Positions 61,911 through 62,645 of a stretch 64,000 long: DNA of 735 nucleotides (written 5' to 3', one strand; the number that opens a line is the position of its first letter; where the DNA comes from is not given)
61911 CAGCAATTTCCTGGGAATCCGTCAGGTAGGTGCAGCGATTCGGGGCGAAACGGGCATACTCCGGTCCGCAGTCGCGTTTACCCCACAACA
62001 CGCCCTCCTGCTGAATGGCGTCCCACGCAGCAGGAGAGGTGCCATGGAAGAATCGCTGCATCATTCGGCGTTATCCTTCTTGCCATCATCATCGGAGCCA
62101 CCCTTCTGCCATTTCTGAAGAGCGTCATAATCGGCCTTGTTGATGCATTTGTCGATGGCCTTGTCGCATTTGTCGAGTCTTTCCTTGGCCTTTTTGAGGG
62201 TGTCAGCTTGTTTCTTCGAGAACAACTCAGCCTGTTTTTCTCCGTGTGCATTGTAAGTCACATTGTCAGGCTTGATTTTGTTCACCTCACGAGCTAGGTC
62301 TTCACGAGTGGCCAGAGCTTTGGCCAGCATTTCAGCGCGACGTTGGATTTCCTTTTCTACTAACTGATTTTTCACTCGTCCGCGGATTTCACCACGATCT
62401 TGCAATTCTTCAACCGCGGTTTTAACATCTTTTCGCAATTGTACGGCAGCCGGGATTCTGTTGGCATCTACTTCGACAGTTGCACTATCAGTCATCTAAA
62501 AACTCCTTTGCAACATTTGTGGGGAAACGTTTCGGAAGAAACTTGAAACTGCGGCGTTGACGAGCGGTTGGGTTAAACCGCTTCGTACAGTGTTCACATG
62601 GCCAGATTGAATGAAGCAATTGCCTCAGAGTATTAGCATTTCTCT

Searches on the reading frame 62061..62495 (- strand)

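Call 14: search_protein_families(library=pfam, proteins=[window:62061-62495:-], max_evalue=0.01)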
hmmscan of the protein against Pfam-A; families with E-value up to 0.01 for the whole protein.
window:62061-62495:- (144 aa): 1 family
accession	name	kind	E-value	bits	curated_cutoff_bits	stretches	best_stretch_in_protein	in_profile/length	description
PF01642.28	MM_CoA_mutase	-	0.0084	15.1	22.1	1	19-116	379-478/512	Methylmalonyl-CoA mutase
